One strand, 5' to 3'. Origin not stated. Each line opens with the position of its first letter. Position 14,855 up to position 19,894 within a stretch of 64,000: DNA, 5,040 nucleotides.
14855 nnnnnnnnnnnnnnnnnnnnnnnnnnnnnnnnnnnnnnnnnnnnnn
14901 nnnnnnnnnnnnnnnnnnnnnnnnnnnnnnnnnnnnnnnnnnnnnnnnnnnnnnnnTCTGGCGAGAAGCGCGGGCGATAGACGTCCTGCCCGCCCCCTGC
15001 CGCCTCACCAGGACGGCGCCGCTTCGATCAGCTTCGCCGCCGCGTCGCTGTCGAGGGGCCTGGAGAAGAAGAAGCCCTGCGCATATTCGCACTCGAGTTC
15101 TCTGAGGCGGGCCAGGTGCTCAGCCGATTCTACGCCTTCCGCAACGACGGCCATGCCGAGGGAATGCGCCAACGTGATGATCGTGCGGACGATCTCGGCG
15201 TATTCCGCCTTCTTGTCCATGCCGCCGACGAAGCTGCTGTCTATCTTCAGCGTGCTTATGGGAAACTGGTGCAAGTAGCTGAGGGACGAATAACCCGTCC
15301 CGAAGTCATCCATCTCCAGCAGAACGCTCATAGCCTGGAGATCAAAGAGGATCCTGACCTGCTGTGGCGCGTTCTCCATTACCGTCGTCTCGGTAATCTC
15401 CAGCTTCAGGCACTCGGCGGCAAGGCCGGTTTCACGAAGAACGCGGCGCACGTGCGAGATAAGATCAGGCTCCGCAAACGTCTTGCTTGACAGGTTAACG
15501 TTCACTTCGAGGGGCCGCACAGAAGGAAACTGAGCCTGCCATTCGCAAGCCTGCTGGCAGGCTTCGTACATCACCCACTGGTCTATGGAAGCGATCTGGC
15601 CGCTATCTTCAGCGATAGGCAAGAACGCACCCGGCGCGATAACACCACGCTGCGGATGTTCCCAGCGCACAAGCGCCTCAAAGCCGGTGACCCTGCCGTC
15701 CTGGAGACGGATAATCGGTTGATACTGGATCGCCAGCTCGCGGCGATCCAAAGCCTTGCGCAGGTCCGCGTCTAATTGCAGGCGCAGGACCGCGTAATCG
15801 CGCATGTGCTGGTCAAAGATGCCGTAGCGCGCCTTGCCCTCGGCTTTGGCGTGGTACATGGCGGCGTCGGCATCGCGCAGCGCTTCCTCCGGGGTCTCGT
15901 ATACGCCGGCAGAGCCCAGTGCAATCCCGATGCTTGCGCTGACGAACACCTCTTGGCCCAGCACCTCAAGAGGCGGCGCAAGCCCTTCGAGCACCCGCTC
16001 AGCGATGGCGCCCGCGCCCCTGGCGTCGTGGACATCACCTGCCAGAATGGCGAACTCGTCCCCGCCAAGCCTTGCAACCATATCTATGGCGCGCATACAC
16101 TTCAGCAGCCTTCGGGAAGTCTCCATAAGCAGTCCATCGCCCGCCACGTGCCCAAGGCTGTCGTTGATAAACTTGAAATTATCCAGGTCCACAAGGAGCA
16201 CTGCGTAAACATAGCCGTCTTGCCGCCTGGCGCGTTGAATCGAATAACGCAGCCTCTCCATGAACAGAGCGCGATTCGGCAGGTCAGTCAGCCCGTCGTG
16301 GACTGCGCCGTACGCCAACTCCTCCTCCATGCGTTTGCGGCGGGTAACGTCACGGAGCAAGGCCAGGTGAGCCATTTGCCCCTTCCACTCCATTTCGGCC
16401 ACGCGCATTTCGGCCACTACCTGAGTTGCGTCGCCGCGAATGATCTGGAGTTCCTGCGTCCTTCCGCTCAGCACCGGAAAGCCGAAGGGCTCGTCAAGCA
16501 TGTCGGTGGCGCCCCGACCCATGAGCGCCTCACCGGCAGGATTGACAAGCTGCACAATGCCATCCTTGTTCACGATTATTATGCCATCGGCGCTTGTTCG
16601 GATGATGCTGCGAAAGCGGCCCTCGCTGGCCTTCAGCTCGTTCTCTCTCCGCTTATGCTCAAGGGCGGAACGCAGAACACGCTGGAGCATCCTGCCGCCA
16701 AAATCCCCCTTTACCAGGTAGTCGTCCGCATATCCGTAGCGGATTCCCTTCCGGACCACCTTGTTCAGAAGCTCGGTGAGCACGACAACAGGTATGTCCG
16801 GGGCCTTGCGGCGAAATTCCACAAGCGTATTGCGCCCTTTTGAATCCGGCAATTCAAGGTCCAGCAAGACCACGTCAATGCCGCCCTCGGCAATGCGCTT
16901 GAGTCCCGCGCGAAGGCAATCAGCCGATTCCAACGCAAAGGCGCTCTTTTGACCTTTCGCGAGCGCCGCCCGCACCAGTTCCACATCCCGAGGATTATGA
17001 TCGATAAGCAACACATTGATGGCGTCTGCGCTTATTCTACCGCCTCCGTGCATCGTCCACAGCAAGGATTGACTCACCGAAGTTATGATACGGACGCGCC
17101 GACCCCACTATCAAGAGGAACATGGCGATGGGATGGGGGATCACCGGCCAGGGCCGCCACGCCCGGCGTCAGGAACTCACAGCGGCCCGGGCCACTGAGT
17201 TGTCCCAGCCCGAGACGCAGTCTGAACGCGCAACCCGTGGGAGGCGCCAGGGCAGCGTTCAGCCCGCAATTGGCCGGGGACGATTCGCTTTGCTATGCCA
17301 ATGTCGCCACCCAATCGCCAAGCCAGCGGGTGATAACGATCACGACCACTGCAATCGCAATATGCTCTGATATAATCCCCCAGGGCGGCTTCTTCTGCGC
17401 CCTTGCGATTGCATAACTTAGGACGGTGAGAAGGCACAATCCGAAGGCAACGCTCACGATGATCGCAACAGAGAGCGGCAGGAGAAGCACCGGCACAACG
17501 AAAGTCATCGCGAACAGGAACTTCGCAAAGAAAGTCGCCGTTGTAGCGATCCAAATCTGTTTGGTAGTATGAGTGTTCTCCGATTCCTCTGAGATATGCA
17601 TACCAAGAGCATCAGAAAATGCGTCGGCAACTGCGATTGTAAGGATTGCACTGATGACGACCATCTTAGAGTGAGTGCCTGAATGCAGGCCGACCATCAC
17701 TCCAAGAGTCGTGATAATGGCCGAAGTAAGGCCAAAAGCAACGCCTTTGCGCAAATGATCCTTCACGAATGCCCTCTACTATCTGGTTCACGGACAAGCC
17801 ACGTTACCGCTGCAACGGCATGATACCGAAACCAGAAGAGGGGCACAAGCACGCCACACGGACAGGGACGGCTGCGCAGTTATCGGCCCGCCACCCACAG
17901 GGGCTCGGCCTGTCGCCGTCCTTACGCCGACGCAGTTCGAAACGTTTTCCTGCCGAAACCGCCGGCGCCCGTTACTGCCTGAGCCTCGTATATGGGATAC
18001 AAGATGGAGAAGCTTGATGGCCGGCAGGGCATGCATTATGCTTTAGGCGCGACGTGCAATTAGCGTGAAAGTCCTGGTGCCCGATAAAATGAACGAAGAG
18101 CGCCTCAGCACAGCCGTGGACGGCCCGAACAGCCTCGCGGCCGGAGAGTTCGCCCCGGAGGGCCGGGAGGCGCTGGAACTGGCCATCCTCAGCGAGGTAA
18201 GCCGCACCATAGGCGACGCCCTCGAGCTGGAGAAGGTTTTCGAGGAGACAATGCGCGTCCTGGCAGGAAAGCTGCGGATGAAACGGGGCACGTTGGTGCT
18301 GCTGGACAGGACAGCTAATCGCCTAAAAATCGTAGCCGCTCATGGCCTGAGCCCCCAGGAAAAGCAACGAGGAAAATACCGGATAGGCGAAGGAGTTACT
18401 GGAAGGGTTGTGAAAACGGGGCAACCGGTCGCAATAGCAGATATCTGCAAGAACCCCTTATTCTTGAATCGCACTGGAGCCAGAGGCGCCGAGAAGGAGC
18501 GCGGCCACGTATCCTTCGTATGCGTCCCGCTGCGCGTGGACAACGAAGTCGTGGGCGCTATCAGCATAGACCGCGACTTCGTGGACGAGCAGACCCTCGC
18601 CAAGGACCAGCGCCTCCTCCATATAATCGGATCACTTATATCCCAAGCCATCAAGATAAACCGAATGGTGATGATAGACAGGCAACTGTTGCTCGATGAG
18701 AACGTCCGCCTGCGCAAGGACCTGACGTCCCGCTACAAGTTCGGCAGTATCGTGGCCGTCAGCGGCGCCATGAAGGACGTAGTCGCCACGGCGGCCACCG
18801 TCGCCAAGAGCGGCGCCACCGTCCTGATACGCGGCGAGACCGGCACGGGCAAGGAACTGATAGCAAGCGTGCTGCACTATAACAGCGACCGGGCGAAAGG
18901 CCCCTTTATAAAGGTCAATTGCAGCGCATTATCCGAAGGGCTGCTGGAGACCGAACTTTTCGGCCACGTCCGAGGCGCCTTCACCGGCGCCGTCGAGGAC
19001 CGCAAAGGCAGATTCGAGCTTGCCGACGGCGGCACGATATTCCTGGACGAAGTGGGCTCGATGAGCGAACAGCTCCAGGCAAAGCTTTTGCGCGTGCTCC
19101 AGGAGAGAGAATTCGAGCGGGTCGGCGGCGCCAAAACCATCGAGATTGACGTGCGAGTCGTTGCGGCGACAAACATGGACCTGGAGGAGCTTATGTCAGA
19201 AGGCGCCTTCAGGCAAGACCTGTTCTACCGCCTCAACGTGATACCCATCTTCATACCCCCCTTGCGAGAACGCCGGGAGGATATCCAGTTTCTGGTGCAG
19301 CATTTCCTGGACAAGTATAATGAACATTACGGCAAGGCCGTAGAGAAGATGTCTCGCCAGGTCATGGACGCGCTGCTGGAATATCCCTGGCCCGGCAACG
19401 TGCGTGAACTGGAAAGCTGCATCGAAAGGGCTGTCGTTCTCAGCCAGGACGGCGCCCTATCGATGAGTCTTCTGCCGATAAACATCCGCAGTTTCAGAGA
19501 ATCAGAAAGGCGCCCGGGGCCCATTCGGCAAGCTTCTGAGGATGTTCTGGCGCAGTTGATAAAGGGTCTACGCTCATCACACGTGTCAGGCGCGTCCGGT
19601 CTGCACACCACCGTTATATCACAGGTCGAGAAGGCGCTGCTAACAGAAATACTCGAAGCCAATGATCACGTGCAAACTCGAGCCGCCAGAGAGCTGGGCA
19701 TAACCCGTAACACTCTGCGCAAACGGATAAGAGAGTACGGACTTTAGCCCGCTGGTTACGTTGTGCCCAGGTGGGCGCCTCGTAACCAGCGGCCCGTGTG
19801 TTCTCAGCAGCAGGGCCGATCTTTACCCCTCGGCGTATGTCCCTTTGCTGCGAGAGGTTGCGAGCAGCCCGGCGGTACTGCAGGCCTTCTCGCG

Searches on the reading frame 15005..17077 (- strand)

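Call 34: search_protein_families(library=ncbifam, proteins=[window:15005-17077:-], max_evalue=1e-8)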
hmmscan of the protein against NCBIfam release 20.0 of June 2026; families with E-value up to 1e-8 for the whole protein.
window:15005-17077:- (690 aa): 31 families (the best 25 are shown)
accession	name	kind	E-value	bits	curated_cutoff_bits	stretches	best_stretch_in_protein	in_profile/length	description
NF045675.1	PhdiestaseDibA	equivalog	9.8e-147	490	980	1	232-678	176-619/623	phosphodiesterase DibA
NF053781.1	cdiGMPphdstlr2612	equivalog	8.1e-141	470.9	1600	1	140-685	702-1266/1268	Tlr1612 family c-di-GMP phosphodiesterase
NF007474.0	PRK10060.1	equivalog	4.2e-109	365.6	782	1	243-679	222-649/663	cyclic di-GMP phosphodiesterase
NF052458.1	PhdiestGepA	equivalog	6.5e-97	325.6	1200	1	258-676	425-833/840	phosphodiesterase GepA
NF008467.0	PRK11359.1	equivalog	2.2e-96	323.6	857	1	260-680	378-788/800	oxygen-sensing cyclic-di-GMP phosphodiesterase DosP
NF007298.0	PRK09776.1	equivalog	3.2e-80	270.3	1135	1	240-675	666-1097/1111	diguanylate cyclase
NF008807.1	PRK11829.1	equivalog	2.1e-74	250.8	733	1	263-677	247-655/670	biofilm formation regulator HmsP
NF052596.1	RR_EAL_PvrR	equivalog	3.7e-47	160.8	580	1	436-684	144-389/398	response regulator cyclic di-GMP phosphodiesterase PvrR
NF007423.1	PRK09966.1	equivalog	5.6e-47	160.5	325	1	248-411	229-390/390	diguanylate cyclase DgcN/YfiN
NF007839.0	PRK10551.1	equivalog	1.3e-45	155.9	461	1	431-684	260-510/518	cyclic di-GMP phosphodiesterase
NF007135.0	PRK09581.1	equivalog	7.9e-39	133.7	474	1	247-417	282-451/457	PleD family two-component system response regulator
NF045673.1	c-di-GMPRcptLapD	equivalog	7.1e-38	130.3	1020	1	251-674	229-644/647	cyclic di-GMP receptor LapD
TIGR00254.1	GGDEF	domain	1.4e-36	125.7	37.4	1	257-418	4-164/168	diguanylate cyclase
NF038266.1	diguan_SiaD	equivalog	1.9e-33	115.9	290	1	249-417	85-251/252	biofilm regulation diguanylate cyclase SiaD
NF051473.1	DigCycDgcsShew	equivalog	4.7e-33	114.8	400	1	252-420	129-290/291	diguanylate cyclase DgcS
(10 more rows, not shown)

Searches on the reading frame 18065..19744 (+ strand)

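Call 34: search_protein_families(library=ncbifam, proteins=[window:18065-19744:+], max_evalue=1e-8)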
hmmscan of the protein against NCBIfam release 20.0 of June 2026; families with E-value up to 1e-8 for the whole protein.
window:18065-19744:+ (560 aa): 27 families (the best 25 are shown)
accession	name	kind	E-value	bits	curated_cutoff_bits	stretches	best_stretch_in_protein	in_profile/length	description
TIGR01817.1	nifA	equivalog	8.9e-155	516.5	528.85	1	38-559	3-528/534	nif-specific transcriptional activator NifA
NF008469.0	PRK11361.1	equivalog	5.5e-117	391.3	714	1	207-560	123-456/461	acetoacetate metabolism transcriptional regulator AtoC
NF003451.0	PRK05022.1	equivalog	2.1e-107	359.9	476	1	50-557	17-507/512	nitric oxide reductase transcriptional regulator NorR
NF041552.1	TF_PrdR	equivalog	1.4e-105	353.8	795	1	143-559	205-577/577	sigma-54 dependent transcriptional regulator PrdR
TIGR01818.1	ntrC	equivalog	1.1e-104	350.8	558.6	1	215-557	122-462/463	nitrogen regulation protein NR(I)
NF038308.1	RNA_repair_RtcR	equivalog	9.6e-100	334.9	650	1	207-558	160-516/530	RNA repair transcriptional activator RtcR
NF050807.1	TransRegFlbDCaul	equivalog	3.1e-96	323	750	1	229-558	120-438/454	sigma-54-dependent transcriptional regulator FlbD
NF011958.0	PRK15429.1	equivalog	4.3e-95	319.8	830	1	34-504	182-655/692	formate hydrogenlyase transcriptional activator FlhA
TIGR02915.1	PEP_resp_reg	equivalog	1.6e-92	310.7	502.6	1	206-474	115-386/445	PEP-CTERM-box response regulator transcription factor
NF007689.0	PRK10365.1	equivalog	4.4e-92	309.2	760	1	221-476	134-388/441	sigma-54-dependent response regulator transcription factor ZraR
TIGR02974.1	phageshock_pspF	equivalog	3.1e-89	299.5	443.55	1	233-558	5-336/336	phage shock protein operon transcriptional activator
NF041906.1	V4R_TF_MobR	exception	7e-86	288.8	999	1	218-557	223-543/544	phenol degradation transcriptional regulator MobR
TIGR02329.1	propionate_PrpR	equivalog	1.5e-84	284.5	499.2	1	192-556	179-525/526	propionate catabolism operon regulatory protein PrpR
NF049963.1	RespRegFlgRCampy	domain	3.2e-84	283.2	750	1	226-479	133-386/429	fla regulon two-component system response regulator FlgR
NF008176.1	PRK10923.1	equivalog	5.9e-84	282.3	620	1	216-560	127-468/469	nitrogen regulation protein NR(I)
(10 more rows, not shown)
